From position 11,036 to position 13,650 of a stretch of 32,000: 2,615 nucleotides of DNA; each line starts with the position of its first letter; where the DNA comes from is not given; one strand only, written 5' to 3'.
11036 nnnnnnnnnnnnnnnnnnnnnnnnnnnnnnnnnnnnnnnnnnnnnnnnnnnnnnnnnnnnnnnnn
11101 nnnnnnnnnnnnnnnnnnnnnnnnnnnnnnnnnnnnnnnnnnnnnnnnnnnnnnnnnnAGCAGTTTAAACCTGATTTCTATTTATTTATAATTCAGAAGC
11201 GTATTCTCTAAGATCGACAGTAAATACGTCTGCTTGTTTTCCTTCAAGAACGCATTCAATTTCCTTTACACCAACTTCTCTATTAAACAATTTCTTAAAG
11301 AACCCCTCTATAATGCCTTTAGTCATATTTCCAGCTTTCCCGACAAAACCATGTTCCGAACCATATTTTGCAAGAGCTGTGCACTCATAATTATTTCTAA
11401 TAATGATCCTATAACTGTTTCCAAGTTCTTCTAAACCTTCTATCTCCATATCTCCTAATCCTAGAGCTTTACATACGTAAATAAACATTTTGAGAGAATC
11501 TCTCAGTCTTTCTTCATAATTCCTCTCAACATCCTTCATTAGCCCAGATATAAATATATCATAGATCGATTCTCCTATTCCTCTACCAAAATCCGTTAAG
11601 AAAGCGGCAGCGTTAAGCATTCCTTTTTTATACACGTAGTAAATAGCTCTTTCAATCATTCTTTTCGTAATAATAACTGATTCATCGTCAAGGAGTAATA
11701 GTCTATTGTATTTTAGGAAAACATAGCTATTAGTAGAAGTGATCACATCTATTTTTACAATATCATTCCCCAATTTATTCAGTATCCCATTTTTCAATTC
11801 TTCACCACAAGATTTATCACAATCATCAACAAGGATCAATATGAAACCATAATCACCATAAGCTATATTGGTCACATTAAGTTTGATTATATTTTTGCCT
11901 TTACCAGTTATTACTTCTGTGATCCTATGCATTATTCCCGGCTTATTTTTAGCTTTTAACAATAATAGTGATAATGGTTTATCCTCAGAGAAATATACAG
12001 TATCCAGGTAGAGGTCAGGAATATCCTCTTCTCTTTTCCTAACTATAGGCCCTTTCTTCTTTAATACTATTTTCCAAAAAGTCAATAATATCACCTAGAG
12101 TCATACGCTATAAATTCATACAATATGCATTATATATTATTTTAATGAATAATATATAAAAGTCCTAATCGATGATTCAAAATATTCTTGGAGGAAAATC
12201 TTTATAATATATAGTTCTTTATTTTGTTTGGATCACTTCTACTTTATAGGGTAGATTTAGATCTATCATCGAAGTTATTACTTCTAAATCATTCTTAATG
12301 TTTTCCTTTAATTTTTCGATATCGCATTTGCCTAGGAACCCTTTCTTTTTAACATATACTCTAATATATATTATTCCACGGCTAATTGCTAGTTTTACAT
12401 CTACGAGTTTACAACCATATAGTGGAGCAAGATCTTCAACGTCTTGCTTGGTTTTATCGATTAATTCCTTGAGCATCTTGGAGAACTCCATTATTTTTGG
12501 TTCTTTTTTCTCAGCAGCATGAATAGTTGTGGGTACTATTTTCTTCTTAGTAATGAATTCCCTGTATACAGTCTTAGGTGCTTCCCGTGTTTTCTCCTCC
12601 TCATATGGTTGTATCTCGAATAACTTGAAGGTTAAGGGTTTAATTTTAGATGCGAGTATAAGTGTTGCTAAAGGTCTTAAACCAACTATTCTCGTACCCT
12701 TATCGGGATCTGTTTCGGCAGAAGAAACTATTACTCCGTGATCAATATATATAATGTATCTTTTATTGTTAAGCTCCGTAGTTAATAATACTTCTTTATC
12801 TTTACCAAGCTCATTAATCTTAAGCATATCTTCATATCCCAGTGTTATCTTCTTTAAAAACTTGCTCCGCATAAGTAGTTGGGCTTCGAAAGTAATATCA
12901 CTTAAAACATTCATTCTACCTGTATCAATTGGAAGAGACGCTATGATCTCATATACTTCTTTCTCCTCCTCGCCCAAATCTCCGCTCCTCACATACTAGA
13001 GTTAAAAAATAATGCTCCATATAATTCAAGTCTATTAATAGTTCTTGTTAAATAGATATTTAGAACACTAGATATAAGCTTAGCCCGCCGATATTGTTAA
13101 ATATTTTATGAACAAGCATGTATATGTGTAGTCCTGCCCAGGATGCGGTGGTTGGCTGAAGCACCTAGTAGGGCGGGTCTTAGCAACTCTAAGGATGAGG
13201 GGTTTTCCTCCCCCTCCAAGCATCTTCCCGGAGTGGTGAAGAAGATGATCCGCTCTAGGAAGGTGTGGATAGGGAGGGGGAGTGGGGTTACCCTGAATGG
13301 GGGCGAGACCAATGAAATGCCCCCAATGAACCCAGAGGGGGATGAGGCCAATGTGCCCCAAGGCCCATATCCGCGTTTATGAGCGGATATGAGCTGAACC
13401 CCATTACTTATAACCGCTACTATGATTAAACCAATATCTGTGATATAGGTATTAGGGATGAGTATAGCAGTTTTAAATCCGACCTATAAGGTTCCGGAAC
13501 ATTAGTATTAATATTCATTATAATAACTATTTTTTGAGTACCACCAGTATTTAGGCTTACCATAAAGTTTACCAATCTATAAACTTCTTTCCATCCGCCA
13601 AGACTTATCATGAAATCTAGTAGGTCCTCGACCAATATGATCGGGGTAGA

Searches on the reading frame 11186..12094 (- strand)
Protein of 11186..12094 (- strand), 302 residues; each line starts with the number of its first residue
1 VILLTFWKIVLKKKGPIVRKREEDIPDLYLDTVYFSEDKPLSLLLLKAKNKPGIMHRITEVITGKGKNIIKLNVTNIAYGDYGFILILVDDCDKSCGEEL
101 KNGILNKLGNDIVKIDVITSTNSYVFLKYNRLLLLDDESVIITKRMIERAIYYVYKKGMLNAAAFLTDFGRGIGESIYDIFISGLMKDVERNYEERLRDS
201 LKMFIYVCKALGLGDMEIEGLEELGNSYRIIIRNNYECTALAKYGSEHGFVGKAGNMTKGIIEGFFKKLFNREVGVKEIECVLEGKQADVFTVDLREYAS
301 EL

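Call 20: search_protein_families(library=pfam, proteins=[window:11186-12094:-], max_evalue=0.01)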
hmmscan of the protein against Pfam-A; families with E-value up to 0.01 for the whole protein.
window:11186-12094:- (302 aa): 4 families
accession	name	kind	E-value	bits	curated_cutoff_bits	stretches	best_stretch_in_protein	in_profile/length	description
PF22629.2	ACT_AHAS_ss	-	2.6e-08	34.3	27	1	45-96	2-52/67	AHAS small subunit-like ACT domain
PF02830.23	V4R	-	7.9e-08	32.7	31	1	252-292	19-59/62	V4R domain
PF01842.31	ACT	-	0.00095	19.3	27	1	44-89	3-46/66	ACT domain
PF13291.12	ACT_4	-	0.0075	17.4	27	0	46-77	11-42/80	ACT domain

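Call 91: search_protein_families(library=ncbifam, proteins=[window:11186-12094:-], max_evalue=0.01)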
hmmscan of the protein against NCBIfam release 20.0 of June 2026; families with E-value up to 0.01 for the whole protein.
window:11186-12094:- (302 aa): 2 families
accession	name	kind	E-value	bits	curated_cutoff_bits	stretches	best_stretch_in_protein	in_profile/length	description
NF053755.1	MsvR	equivalog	3.4e-09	36.7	220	1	145-292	109-235/236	transcriptional factor MsvR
NF008864.0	PRK11895.1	equivalog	0.0098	15.6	119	0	46-108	8-68/164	acetolactate synthase small subunit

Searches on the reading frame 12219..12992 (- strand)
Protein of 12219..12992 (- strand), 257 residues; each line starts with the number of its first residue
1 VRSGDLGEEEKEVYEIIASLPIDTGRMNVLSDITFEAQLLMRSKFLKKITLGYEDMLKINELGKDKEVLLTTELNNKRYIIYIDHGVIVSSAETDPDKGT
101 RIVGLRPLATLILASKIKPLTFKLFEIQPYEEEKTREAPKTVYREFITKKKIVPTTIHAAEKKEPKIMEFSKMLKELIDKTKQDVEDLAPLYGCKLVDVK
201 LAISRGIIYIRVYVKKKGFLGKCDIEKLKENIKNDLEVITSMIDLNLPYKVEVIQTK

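Call 20: search_protein_families(library=pfam, proteins=[window:12219-12992:-], max_evalue=0.01)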
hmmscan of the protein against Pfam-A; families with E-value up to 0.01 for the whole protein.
window:12219-12992:- (257 aa): 1 family
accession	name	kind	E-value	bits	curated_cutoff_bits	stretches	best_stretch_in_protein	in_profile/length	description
PF02576.22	RimP_N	-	0.006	17.4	22.7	0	185-242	2-58/73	RimP N-terminal domain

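Call 90: search_solved_structures(query=A6, max_evalue=10)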
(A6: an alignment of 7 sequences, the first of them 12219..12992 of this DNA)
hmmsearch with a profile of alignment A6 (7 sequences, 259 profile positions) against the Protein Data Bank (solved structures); distinct sequences matched with E-value up to 10: 1.
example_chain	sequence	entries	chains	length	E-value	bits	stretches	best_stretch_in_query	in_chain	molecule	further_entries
5t58_N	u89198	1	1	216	0.34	13.6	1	132-202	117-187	KLLA0C15939p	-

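Call 91: search_protein_families(library=ncbifam, proteins=[window:12219-12992:-], max_evalue=0.01)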
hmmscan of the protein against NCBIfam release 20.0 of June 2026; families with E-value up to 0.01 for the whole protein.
window:12219-12992:- (257 aa): 0 families

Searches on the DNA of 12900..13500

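Call 60: search_rna_families(source=window, start=12900, end=13500, threshold=evalue, max_evalue=1)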
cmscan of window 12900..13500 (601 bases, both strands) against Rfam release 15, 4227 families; matches with E-value up to 1: 2.
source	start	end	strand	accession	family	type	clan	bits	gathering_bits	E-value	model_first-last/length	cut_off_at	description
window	13200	13284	+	RF03849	MIR1219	Gene; miRNA;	-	20.4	79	0.17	1-82/82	no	MIR1219 microRNA precursor family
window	13193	13288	-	RF01986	ZEB2_AS1_3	Gene; lncRNA;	-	16.4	55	0.5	1-100/100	no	ZEB2 antisense RNA 1 conserved region 3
